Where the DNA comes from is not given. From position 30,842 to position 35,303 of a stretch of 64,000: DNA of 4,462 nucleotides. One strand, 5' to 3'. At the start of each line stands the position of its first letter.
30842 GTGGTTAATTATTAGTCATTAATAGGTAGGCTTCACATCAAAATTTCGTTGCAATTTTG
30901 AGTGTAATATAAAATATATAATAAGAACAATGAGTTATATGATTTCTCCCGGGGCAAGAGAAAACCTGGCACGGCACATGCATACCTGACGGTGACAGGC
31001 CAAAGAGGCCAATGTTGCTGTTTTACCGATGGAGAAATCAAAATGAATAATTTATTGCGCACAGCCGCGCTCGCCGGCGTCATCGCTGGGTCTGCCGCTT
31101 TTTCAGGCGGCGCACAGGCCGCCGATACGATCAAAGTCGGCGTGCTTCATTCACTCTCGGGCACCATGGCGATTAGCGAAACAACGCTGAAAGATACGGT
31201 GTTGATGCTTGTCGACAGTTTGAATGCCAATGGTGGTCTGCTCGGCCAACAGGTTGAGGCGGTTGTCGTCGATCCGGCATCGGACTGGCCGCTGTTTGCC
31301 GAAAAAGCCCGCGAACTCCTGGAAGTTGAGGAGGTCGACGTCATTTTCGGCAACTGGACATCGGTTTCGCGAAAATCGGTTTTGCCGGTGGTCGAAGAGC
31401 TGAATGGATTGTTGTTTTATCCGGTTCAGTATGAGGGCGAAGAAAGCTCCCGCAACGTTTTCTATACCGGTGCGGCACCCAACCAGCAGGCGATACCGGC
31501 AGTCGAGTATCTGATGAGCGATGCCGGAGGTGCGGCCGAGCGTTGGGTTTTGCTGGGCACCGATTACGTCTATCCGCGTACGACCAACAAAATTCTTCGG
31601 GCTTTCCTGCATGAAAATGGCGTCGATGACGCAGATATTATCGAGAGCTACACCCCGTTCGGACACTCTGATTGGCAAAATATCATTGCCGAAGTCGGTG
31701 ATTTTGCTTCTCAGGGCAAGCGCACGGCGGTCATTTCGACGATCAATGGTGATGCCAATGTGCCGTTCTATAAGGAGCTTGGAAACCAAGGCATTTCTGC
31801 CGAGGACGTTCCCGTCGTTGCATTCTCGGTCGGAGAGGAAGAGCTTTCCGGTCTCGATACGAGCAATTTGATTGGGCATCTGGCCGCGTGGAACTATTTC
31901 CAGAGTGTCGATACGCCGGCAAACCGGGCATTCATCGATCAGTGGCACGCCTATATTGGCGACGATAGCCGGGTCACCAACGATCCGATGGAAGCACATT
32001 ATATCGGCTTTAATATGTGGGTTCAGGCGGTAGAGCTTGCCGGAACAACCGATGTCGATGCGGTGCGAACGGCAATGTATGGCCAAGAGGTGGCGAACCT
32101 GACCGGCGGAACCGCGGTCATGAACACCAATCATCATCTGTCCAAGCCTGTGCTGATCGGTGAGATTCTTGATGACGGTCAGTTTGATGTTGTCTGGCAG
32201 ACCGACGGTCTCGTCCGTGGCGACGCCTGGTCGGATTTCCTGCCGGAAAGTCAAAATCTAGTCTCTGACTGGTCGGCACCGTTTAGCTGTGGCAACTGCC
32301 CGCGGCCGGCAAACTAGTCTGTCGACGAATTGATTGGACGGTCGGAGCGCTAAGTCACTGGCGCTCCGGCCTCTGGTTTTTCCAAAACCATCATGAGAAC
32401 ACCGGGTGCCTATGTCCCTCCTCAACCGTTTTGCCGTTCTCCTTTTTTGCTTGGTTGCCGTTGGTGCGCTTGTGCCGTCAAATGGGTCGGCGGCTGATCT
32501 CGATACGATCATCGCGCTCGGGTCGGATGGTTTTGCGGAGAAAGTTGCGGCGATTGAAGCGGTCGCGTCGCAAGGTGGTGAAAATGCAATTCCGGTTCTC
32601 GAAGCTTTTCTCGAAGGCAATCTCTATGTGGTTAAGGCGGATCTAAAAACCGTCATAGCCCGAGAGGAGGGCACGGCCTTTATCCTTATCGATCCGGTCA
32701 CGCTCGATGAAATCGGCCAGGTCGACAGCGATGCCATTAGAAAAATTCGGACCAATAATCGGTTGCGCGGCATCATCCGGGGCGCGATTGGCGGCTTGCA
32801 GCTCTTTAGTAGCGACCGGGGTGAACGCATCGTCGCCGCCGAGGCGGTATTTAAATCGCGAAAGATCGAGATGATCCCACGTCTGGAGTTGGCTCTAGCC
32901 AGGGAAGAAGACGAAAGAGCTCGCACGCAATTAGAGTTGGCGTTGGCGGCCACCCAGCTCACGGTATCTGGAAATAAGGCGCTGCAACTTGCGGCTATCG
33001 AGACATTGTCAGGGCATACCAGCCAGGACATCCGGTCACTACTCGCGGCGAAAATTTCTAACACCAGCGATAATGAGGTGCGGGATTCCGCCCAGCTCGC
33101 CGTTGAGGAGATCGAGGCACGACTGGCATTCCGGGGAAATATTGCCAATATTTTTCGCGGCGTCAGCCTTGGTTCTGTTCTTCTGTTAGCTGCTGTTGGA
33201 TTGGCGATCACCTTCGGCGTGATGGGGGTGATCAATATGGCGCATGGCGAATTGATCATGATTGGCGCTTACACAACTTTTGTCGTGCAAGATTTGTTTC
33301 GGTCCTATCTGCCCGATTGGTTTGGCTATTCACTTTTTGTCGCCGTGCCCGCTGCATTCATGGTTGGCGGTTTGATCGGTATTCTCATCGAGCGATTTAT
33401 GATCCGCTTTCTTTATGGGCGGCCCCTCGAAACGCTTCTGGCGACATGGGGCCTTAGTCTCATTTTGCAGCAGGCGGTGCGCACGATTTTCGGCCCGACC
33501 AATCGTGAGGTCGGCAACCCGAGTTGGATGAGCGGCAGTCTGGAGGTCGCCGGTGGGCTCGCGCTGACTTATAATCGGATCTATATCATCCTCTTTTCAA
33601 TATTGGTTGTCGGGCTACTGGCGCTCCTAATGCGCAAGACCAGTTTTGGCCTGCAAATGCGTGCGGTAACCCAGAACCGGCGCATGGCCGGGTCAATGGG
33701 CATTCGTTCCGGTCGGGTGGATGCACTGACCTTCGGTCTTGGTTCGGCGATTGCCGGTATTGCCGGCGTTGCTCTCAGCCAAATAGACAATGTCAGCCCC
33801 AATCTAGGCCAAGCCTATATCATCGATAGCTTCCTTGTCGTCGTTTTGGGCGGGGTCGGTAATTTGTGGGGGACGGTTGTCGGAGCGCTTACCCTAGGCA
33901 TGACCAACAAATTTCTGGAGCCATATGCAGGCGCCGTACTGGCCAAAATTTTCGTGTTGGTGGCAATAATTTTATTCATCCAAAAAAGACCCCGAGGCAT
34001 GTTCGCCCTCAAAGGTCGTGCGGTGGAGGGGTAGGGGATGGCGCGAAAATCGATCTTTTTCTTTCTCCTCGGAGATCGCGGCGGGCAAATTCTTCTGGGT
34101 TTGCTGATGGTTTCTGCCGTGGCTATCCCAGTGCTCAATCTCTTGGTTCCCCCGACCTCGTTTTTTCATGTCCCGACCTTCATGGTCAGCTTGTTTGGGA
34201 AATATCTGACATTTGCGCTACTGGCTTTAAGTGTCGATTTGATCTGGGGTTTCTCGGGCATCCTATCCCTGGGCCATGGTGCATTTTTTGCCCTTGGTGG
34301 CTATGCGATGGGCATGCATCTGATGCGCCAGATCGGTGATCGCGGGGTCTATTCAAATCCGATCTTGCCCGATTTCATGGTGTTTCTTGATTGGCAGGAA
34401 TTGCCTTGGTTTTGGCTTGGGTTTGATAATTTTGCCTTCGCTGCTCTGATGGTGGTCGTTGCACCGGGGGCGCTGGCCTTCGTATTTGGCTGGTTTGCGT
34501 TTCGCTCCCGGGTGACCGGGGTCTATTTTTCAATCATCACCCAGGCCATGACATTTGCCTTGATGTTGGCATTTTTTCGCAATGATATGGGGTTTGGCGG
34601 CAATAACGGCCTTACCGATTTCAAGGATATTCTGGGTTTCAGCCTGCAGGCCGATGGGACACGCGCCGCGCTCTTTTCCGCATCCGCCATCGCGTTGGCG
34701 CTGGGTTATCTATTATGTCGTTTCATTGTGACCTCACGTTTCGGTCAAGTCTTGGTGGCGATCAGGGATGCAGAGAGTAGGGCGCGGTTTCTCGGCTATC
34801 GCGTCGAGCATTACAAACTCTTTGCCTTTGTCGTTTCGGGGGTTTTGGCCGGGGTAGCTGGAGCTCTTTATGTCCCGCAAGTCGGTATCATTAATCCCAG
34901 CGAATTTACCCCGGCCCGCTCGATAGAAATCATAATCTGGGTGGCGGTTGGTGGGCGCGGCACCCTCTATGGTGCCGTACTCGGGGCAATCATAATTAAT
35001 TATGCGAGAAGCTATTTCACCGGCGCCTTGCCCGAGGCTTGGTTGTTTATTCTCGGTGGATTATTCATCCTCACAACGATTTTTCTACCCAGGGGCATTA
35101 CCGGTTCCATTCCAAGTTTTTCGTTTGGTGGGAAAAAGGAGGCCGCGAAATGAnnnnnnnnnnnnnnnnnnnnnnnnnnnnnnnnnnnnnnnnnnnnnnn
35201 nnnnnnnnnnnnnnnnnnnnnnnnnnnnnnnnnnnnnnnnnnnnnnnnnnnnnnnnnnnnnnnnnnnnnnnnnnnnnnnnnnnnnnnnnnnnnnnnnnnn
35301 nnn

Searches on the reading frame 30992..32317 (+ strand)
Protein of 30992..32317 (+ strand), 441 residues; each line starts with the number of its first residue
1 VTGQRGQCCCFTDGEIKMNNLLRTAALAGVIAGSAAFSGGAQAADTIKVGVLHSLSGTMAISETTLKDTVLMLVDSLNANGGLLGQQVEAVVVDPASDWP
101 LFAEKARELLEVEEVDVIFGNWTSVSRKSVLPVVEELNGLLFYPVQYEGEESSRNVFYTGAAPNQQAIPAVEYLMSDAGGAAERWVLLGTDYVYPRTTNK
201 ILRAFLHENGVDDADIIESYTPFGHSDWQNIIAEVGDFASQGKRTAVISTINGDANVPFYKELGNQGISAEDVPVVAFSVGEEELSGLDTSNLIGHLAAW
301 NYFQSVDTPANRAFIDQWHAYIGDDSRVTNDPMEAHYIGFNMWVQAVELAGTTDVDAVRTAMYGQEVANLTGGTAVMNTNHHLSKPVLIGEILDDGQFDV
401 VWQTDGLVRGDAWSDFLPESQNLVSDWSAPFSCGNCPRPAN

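Call 39: search_protein_families(library=pfam, proteins=[window:30992-32317:+], max_evalue=0.00001)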
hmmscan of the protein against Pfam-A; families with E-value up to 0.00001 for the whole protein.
window:30992-32317:+ (441 aa): 2 families
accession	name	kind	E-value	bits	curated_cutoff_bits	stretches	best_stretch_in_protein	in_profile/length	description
PF13433.12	Peripla_BP_5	-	6.3e-163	542.5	27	1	47-417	1-361/363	Periplasmic binding protein domain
PF13458.12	Peripla_BP_6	-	3.7e-72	244.3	31.7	1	46-396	1-342/343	Periplasmic binding protein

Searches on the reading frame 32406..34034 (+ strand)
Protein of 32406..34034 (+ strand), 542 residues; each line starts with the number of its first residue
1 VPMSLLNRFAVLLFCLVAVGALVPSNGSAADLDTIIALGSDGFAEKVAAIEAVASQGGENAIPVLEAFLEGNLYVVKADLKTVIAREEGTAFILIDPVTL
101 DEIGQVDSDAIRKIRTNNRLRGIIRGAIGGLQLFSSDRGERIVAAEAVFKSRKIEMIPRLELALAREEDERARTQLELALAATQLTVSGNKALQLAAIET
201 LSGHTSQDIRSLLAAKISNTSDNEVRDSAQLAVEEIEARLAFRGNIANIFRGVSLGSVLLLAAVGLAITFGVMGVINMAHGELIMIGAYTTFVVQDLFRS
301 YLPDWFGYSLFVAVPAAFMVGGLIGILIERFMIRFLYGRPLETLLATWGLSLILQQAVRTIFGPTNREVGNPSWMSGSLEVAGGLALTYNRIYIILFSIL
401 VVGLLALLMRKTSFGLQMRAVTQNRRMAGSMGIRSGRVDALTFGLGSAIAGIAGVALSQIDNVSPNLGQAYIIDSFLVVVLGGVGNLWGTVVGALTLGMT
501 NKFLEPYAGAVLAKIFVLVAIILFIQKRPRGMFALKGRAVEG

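Call 39: search_protein_families(library=pfam, proteins=[window:32406-34034:+], max_evalue=0.00001)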
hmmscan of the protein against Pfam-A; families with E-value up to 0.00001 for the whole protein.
window:32406-34034:+ (542 aa): 1 family
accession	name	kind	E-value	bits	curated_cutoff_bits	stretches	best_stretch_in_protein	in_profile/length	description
PF02653.21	BPD_transp_2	-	8.5e-48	163.3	26.8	1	248-523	1-267/269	Branched-chain amino acid transport system / permease component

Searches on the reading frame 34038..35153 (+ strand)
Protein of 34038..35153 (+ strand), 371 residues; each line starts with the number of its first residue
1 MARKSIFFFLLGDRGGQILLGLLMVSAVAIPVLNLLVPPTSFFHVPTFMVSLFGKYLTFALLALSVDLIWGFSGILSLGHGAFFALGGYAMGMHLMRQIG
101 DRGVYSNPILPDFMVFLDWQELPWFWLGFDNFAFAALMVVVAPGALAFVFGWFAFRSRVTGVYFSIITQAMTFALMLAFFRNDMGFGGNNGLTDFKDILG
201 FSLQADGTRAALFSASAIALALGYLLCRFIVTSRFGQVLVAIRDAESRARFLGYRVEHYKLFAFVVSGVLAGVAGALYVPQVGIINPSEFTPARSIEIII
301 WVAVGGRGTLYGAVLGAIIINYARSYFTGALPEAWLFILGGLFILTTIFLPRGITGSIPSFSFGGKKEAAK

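Call 39: search_protein_families(library=pfam, proteins=[window:34038-35153:+], max_evalue=0.00001)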
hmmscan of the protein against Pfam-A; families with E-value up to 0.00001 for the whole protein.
window:34038-35153:+ (371 aa): 1 family
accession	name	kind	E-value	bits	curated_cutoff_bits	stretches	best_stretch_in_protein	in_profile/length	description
PF02653.21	BPD_transp_2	-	1.6e-46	159.1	26.8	1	50-346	3-268/269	Branched-chain amino acid transport system / permease component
